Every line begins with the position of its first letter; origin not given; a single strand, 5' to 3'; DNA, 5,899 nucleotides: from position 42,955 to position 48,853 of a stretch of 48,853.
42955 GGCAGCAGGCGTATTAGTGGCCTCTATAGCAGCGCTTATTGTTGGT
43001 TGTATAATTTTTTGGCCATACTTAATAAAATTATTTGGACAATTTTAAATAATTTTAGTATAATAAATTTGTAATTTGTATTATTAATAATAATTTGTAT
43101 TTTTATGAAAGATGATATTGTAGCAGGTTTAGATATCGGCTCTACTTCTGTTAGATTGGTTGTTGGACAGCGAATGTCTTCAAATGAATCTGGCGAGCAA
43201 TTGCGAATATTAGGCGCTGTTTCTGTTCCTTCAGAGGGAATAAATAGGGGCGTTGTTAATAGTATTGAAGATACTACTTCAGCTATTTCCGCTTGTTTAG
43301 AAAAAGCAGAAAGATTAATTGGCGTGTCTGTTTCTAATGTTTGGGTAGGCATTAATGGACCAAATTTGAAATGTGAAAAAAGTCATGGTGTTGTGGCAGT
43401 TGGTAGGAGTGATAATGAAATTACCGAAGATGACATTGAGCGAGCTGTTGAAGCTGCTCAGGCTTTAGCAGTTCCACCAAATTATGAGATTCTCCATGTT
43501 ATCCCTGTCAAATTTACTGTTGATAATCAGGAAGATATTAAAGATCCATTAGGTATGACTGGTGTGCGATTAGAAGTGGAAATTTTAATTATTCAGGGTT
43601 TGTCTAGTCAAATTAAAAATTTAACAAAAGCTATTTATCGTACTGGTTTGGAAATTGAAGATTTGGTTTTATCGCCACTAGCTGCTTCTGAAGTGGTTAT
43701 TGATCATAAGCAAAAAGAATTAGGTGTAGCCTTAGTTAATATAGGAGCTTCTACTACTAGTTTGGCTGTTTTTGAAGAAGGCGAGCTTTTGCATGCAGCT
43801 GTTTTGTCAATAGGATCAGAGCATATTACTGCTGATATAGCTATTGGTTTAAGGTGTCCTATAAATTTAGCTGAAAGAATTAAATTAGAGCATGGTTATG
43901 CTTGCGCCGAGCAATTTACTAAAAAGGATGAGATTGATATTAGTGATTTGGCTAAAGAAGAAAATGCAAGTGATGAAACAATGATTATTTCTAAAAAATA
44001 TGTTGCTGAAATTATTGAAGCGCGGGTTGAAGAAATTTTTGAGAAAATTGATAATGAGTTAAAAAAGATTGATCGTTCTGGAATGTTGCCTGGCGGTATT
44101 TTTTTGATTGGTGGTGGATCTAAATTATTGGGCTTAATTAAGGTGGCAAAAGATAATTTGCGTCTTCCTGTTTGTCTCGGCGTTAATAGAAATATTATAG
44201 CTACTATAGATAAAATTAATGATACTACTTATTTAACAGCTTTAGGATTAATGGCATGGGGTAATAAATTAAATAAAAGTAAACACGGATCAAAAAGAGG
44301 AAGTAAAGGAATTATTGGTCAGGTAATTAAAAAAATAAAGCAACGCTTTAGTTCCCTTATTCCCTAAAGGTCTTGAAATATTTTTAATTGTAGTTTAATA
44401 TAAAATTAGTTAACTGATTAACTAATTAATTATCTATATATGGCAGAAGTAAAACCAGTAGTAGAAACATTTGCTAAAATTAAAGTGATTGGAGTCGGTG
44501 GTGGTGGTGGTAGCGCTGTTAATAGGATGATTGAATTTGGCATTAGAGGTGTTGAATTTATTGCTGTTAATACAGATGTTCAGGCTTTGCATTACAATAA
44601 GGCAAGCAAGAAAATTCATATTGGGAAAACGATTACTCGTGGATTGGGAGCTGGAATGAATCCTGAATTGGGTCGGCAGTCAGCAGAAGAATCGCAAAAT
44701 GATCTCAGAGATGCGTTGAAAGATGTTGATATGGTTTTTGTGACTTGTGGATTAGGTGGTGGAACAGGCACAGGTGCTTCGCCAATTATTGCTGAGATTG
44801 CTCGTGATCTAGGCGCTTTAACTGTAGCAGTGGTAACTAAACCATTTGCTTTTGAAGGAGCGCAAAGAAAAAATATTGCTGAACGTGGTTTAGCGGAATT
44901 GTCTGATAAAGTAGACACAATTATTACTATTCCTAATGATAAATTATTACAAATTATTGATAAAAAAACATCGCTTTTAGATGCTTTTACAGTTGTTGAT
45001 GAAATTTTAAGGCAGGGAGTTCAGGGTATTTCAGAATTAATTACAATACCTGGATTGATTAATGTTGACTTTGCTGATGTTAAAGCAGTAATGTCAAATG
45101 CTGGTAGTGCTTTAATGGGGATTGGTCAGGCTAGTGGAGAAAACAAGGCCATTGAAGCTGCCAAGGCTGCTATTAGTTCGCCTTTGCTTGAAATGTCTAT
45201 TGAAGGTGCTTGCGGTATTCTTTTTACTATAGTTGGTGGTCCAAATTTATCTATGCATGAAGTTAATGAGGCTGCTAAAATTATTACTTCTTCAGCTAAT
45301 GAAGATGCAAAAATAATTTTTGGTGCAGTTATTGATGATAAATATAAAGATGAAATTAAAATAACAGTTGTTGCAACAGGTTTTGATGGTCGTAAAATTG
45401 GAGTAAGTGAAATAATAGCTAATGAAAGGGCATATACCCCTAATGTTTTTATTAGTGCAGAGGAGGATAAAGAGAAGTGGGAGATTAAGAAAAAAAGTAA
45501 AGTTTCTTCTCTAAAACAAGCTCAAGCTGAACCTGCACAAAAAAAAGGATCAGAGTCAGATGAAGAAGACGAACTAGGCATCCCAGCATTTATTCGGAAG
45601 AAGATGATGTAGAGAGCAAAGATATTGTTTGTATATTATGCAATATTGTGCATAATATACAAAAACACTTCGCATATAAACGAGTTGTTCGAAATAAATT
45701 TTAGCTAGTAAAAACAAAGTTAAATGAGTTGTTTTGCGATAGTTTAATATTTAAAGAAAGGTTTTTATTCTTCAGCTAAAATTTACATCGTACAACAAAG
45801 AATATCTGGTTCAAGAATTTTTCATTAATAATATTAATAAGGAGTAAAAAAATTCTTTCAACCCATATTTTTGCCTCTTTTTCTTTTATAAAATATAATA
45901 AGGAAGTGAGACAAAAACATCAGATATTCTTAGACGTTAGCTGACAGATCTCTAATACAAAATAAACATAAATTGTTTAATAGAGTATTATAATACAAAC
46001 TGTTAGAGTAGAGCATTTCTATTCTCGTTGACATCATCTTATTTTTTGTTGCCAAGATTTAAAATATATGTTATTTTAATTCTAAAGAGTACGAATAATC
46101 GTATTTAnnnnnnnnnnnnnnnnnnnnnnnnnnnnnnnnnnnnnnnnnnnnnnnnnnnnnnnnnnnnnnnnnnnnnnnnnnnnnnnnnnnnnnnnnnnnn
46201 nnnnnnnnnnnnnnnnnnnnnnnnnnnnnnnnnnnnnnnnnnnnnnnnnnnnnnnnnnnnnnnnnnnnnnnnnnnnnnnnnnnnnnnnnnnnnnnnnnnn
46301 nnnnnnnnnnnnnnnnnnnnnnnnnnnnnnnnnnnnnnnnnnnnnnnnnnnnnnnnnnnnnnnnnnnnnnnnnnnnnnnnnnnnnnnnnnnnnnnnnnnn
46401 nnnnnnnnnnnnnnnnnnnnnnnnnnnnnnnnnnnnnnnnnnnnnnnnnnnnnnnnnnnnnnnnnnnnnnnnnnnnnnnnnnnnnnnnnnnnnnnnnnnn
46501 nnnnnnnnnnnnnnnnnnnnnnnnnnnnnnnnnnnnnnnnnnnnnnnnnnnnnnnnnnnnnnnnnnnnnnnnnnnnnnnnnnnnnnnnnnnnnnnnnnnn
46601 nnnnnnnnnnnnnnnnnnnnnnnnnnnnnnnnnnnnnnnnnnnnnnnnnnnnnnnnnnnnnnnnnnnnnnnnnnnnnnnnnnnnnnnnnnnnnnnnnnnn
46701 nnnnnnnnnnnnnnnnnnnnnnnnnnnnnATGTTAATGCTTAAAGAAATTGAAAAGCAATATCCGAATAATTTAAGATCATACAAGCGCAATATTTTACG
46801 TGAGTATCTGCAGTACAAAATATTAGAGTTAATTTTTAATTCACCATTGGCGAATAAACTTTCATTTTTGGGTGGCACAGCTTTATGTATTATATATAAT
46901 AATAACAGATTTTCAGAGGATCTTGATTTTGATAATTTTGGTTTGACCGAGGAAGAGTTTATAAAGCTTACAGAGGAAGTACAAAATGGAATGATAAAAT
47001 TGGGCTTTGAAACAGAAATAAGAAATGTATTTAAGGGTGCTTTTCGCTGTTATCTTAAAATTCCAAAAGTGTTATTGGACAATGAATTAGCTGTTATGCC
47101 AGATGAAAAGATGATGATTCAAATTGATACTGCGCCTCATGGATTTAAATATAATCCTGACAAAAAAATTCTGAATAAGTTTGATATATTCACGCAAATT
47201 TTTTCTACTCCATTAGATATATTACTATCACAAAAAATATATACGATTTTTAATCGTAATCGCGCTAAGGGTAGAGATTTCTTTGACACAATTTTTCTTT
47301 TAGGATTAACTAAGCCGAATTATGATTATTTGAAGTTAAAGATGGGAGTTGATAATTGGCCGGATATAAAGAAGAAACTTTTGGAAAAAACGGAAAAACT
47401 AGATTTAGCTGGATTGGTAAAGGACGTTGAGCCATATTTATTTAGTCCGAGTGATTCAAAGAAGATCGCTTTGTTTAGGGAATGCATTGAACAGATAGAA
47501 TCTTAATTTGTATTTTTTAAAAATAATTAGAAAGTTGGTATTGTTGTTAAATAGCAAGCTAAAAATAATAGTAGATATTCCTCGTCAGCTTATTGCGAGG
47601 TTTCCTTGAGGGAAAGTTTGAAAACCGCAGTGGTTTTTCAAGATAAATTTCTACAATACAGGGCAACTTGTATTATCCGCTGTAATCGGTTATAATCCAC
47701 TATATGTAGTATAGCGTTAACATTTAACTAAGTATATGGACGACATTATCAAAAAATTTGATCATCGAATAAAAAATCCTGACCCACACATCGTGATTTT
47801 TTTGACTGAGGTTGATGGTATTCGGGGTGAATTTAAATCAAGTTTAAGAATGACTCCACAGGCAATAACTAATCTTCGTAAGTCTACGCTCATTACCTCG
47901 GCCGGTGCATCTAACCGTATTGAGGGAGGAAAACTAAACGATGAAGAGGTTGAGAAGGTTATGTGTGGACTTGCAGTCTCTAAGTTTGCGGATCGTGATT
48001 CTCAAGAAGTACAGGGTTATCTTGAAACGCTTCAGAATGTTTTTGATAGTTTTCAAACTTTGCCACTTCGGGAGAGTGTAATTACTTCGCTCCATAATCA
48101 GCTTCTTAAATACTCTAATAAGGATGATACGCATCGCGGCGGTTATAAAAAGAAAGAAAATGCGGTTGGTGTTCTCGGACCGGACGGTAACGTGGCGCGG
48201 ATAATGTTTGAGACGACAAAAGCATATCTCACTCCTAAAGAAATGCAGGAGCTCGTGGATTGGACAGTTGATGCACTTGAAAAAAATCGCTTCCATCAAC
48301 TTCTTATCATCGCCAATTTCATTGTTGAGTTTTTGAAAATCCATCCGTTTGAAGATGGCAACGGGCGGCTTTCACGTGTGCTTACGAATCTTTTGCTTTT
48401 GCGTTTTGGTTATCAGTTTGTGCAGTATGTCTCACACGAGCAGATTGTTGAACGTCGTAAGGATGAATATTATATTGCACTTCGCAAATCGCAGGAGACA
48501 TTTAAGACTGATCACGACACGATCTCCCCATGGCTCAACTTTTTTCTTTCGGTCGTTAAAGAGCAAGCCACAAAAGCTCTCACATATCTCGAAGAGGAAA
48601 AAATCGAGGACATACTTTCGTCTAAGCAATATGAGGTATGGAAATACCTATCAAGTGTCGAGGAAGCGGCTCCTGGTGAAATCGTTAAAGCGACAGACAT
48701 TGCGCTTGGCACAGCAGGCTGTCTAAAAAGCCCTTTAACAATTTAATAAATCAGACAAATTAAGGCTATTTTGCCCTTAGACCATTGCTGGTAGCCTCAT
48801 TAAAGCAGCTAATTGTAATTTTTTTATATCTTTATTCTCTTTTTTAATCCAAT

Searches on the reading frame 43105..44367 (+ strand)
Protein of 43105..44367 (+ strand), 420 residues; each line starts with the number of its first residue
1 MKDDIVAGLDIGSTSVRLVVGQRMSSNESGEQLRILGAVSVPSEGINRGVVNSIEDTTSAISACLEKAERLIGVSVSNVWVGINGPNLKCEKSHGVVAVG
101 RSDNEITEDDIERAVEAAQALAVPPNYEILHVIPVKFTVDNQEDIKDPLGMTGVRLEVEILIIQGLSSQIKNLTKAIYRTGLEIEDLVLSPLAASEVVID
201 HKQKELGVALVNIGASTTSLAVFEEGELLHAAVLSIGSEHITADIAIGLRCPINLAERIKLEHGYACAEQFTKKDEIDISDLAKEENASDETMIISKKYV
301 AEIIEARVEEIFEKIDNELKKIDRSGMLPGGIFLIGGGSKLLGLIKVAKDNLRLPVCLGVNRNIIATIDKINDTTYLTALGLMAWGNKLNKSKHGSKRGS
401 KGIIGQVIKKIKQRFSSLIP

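Call 81: search_protein_families(library=pfam, proteins=[window:43105-44367:+], max_evalue=0.001)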
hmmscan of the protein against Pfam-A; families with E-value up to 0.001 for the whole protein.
window:43105-44367:+ (420 aa): 4 families
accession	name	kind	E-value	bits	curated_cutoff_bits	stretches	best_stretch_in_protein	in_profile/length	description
PF14450.12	FtsA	-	2.5e-32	112.3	31.8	1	209-381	1-127/127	Cell division protein FtsA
PF02491.25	SHS2_FTSA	-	2.1e-29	102.2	25.4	1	85-163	1-78/79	SHS2 domain inserted in FTSA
PF06723.19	MreB_Mbl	-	2.9e-11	43.2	27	1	206-358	145-303/327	MreB/Mbl protein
PF11104.14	PilM_2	-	2.8e-08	33.5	27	1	8-264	1-238/340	Type IV pilus assembly protein PilM;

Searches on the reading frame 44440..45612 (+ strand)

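Call 81: search_protein_families(library=pfam, proteins=[window:44440-45612:+], max_evalue=0.001)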
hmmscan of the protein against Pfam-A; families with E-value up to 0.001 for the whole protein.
window:44440-45612:+ (390 aa): 2 families
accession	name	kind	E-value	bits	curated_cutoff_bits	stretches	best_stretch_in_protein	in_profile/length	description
PF00091.31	Tubulin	-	4.1e-50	171.2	33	1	13-174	1-190/190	Tubulin/FtsZ family, GTPase domain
PF12327.13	FtsZ_C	-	3.8e-34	117.3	27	1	222-316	1-95/95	FtsZ family, C-terminal domain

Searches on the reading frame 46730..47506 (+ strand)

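Call 81: search_protein_families(library=pfam, proteins=[window:46730-47506:+], max_evalue=0.001)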
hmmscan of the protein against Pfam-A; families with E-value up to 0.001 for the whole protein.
window:46730-47506:+ (258 aa): 1 family
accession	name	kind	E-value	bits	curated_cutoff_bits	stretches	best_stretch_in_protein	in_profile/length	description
PF08843.17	AbiEii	-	1.5e-13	51.7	22.5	1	35-196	6-173/238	Nucleotidyl transferase AbiEii toxin, Type IV TA system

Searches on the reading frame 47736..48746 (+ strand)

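Call 81: search_protein_families(library=pfam, proteins=[window:47736-48746:+], max_evalue=0.001)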
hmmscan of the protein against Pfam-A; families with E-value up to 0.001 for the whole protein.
window:47736-48746:+ (336 aa): 1 family
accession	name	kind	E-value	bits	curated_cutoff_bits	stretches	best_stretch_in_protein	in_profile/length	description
PF02661.23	Fic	-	7.2e-15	56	24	1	111-221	2-93/93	Fic/DOC family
